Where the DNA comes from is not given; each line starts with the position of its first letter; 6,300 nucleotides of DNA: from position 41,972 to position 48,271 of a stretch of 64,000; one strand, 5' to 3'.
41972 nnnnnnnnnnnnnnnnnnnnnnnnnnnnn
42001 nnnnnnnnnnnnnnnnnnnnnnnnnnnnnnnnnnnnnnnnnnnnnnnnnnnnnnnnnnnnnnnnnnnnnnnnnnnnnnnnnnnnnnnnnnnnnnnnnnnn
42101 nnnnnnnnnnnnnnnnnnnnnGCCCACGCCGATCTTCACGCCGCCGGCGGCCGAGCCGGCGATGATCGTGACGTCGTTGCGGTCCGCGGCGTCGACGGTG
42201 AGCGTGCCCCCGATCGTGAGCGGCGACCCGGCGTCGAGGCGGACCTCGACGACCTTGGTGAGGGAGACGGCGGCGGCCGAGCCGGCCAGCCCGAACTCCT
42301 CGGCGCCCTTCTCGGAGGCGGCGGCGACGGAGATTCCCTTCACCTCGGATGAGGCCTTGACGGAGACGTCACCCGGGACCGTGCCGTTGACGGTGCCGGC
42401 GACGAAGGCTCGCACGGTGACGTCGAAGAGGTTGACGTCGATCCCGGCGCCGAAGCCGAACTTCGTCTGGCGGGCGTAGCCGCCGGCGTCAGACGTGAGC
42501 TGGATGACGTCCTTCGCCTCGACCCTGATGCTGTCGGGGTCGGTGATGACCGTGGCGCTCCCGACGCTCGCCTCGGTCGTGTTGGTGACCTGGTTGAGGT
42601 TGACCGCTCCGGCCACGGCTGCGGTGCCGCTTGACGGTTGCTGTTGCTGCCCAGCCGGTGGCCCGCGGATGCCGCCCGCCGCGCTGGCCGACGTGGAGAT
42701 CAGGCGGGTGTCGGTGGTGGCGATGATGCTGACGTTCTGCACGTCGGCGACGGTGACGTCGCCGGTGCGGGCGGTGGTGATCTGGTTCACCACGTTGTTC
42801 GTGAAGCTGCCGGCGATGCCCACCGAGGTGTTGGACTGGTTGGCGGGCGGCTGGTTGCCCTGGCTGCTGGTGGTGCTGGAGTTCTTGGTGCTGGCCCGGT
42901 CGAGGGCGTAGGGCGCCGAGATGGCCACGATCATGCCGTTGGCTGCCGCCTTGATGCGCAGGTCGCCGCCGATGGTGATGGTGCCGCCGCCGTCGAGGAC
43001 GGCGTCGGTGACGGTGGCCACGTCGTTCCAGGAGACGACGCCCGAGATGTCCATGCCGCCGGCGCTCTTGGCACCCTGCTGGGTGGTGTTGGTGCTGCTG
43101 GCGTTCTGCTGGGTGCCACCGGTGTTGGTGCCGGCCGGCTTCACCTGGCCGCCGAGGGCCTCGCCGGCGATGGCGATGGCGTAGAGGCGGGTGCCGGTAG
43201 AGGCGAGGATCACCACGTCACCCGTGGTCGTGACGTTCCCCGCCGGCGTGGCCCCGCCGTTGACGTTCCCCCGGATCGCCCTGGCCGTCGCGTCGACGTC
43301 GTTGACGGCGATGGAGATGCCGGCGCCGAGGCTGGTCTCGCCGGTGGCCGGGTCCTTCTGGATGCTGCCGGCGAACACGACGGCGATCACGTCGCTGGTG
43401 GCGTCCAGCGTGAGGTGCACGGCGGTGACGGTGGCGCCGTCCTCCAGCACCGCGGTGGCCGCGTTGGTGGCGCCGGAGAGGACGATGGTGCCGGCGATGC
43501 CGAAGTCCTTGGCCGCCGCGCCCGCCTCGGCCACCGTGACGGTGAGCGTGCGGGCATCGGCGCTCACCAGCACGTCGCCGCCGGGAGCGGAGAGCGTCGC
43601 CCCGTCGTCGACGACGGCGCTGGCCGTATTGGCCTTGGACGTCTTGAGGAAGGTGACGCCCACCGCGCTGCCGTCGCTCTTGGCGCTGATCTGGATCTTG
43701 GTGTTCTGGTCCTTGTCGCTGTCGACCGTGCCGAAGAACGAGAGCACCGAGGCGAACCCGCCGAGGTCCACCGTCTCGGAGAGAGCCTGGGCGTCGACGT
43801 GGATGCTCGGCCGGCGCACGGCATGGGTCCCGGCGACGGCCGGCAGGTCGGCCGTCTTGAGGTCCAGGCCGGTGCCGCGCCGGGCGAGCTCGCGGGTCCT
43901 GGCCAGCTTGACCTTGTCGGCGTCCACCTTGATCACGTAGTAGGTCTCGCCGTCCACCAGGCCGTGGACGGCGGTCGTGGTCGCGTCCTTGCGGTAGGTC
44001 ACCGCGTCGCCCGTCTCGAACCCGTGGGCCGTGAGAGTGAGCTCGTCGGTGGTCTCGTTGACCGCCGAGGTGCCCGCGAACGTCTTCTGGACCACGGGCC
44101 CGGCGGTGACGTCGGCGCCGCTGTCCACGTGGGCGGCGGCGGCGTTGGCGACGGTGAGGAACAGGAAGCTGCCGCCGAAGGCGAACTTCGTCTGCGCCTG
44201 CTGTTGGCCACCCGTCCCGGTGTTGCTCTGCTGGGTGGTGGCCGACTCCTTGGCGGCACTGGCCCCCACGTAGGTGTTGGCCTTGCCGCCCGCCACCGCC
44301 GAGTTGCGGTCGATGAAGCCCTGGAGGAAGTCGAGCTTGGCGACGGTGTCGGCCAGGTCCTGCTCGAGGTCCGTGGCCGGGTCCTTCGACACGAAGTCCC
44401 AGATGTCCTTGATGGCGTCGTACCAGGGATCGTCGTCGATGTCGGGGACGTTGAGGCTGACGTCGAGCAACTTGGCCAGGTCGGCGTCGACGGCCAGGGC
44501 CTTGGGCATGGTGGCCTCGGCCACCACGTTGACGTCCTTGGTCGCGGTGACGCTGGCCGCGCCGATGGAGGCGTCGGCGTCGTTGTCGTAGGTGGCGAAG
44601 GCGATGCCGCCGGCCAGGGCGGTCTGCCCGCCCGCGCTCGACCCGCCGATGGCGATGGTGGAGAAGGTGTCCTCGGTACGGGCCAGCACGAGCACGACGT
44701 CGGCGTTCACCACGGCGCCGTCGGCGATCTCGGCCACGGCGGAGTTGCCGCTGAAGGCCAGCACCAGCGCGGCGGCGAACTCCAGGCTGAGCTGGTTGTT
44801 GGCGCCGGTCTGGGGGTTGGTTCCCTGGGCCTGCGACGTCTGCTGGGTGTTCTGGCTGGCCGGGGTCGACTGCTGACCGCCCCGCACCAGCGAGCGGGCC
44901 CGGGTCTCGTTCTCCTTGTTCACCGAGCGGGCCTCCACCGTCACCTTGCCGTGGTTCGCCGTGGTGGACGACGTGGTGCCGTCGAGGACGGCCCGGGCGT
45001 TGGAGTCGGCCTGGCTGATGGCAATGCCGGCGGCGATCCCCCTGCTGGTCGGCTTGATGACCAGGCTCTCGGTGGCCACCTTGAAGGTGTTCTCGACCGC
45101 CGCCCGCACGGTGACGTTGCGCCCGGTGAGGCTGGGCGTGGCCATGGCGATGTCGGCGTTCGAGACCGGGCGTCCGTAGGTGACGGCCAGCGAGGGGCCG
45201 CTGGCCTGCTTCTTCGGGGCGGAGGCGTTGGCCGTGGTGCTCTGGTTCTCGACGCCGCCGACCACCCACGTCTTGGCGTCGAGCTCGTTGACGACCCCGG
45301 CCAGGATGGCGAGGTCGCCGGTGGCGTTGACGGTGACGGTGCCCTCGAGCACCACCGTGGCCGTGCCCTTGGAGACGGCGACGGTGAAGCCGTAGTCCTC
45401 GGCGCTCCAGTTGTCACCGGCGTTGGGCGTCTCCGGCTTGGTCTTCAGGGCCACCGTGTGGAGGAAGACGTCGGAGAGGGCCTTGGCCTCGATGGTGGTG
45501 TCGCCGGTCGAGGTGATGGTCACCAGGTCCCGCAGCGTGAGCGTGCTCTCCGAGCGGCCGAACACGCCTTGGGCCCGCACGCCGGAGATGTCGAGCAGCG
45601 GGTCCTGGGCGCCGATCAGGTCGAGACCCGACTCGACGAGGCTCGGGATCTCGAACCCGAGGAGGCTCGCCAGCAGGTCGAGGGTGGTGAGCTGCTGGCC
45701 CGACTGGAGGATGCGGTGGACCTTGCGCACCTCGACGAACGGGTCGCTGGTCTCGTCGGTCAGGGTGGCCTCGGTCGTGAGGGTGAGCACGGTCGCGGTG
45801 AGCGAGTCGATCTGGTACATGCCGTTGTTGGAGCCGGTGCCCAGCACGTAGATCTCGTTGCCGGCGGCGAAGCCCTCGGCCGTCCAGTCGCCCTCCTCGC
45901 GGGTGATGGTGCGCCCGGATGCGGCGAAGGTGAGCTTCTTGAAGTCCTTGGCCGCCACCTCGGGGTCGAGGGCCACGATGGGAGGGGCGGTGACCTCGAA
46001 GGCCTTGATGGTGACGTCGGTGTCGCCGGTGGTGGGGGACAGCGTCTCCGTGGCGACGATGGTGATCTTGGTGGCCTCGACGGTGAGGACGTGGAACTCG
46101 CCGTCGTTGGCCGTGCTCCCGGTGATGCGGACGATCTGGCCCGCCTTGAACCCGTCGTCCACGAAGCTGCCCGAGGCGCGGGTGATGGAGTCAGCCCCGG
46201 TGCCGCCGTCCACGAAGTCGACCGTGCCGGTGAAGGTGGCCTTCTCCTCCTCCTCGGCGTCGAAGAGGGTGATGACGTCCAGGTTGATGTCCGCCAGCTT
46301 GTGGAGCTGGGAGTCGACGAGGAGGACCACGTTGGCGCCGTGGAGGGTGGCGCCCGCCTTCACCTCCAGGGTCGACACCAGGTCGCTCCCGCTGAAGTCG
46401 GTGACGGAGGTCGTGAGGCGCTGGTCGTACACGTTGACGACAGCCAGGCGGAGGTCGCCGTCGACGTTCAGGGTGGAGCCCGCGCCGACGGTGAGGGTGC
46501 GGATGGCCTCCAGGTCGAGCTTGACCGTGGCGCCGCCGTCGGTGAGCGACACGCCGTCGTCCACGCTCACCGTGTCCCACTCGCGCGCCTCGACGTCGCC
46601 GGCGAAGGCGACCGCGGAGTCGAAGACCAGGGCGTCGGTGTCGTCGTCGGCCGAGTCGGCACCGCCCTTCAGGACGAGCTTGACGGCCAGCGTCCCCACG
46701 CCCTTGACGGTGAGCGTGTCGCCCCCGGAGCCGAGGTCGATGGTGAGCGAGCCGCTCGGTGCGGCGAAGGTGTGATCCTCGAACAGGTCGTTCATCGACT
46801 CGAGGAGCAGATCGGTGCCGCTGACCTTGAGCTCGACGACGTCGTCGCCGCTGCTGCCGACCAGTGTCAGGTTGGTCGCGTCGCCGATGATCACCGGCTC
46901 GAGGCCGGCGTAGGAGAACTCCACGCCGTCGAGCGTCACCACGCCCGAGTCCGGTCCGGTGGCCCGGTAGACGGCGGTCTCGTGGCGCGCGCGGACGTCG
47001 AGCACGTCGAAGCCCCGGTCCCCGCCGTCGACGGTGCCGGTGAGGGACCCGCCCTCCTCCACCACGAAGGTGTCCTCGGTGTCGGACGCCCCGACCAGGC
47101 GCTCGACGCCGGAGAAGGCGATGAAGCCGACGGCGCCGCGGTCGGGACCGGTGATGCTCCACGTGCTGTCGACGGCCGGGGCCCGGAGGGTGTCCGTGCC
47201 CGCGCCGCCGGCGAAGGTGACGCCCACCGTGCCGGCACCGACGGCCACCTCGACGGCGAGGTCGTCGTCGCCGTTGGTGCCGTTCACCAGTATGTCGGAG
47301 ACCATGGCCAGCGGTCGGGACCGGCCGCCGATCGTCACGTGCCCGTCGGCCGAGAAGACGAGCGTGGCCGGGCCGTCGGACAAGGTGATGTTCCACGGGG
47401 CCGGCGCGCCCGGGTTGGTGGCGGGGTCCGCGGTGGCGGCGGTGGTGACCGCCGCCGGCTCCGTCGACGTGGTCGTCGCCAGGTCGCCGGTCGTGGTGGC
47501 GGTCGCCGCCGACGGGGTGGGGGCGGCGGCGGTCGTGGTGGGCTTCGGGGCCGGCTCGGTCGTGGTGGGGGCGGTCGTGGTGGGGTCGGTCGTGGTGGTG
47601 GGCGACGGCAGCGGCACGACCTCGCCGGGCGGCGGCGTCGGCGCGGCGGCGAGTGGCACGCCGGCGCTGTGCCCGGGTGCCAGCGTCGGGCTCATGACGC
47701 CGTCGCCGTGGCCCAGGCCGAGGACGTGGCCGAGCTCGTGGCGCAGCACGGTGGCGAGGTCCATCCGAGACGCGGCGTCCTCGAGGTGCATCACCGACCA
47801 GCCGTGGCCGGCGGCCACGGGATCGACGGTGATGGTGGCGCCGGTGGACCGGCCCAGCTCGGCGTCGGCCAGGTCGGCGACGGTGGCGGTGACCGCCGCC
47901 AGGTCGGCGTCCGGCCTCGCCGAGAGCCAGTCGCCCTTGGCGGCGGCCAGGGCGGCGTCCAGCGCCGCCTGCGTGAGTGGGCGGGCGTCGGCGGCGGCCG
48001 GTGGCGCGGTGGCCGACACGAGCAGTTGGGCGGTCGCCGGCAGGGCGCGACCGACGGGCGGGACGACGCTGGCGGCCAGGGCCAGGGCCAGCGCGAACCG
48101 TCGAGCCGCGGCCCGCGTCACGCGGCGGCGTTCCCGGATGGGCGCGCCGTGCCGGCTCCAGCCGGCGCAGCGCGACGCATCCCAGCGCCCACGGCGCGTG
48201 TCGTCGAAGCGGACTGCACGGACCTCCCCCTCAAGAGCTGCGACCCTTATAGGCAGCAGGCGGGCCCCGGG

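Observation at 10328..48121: One uninterrupted 37,794-nt ORF: a 12,597-residue secreted giant protein filling 59 percent of the window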

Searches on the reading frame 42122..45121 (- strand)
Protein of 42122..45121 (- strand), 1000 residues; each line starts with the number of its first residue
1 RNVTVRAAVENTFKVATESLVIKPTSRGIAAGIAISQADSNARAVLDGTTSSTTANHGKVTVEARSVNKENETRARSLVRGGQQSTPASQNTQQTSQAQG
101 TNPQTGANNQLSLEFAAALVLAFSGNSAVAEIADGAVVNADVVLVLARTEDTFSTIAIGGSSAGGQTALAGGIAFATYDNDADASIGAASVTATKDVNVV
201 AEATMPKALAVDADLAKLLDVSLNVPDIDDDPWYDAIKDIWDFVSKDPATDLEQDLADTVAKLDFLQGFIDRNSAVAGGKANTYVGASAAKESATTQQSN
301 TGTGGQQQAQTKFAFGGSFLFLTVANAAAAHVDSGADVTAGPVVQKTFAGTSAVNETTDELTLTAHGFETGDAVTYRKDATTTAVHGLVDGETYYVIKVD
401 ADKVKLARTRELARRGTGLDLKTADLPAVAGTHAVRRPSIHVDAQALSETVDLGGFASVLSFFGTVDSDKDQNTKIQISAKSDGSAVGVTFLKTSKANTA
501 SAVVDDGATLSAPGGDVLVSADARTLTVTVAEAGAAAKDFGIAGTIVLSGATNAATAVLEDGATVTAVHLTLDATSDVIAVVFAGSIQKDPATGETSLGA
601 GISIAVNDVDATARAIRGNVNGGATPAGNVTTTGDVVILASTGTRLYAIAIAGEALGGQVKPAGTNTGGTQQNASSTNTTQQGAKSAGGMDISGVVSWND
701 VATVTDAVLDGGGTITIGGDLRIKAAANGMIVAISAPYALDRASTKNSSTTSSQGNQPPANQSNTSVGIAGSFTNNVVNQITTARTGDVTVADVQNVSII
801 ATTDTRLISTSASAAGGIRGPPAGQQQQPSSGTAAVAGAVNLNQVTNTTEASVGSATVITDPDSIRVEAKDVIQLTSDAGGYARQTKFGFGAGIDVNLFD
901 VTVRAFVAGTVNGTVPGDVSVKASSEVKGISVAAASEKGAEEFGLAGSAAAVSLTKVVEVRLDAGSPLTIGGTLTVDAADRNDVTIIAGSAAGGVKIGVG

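Call 7: search_protein_families(library=pfam, proteins=[window:42122-45121:-], max_evalue=0.01)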
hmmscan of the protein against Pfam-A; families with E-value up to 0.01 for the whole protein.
window:42122-45121:- (1000 aa): 0 families

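Call 24: search_protein_families(library=ncbifam, proteins=[window:42122-45121:-], max_evalue=0.01)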
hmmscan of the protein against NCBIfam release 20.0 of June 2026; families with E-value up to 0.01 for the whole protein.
window:42122-45121:- (1000 aa): 1 family
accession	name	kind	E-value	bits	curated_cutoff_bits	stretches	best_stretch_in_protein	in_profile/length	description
NF012206.1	LktA_tand_53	repeat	6e-23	80.8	50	6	832-883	1-51/53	tandem repeat-containing filamentous protein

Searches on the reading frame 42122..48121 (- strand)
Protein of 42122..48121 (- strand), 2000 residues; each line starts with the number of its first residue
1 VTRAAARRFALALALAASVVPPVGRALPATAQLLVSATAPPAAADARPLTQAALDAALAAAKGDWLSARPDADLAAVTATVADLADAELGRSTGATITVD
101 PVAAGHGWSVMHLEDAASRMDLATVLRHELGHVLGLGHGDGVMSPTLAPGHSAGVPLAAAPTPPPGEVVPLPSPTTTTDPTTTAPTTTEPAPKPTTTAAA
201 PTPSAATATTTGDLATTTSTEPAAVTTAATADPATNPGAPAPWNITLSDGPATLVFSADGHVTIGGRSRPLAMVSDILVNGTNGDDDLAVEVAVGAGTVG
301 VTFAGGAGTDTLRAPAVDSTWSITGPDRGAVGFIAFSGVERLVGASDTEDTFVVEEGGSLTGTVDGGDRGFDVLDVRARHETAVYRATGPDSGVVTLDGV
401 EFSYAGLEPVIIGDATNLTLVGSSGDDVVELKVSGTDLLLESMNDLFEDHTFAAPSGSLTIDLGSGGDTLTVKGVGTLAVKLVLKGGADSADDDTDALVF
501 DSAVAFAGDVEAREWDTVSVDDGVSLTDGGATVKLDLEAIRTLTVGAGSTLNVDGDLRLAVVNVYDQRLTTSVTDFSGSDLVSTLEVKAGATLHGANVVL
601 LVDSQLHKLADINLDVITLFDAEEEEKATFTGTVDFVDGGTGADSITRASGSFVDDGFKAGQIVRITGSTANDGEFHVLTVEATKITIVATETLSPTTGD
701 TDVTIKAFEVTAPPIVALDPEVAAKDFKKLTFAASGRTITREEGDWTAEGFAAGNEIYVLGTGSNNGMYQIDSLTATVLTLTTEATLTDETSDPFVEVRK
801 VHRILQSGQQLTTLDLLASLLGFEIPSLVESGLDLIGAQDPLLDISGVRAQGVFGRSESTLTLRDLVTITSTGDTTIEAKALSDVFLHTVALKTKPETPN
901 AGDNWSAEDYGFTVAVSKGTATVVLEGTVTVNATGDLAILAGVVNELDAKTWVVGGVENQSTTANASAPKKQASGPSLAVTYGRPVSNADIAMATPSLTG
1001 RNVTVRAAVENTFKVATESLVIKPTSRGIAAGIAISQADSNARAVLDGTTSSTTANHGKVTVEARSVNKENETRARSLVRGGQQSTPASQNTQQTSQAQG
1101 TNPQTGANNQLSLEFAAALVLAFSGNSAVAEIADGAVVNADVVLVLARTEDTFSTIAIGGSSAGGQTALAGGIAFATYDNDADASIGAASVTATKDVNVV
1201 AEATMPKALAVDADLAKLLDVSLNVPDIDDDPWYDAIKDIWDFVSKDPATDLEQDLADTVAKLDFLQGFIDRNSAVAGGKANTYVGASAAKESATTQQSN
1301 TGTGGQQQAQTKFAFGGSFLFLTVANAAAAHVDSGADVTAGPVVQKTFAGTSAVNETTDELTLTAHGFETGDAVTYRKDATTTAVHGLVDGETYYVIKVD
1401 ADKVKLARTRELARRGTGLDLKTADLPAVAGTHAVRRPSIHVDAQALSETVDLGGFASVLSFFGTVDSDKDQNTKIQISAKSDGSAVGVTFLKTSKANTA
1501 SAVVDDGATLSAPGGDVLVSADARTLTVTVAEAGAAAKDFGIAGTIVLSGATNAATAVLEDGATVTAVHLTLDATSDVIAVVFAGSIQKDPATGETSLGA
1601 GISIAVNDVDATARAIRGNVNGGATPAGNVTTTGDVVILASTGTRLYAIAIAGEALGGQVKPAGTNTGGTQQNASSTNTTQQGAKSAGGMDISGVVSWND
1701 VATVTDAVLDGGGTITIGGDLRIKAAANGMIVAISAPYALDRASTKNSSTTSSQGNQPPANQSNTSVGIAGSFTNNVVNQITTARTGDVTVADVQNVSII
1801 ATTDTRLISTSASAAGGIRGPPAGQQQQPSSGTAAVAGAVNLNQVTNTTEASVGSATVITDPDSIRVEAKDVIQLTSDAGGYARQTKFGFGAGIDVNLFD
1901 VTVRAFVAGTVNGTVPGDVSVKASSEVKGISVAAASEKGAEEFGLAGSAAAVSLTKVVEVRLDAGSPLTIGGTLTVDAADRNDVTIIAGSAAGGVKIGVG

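Call 28: search_solved_structures(query=window:42122-48121:-, max_evalue=0.1)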
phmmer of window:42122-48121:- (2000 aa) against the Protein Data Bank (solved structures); distinct sequences matched with E-value up to 0.1: 0.
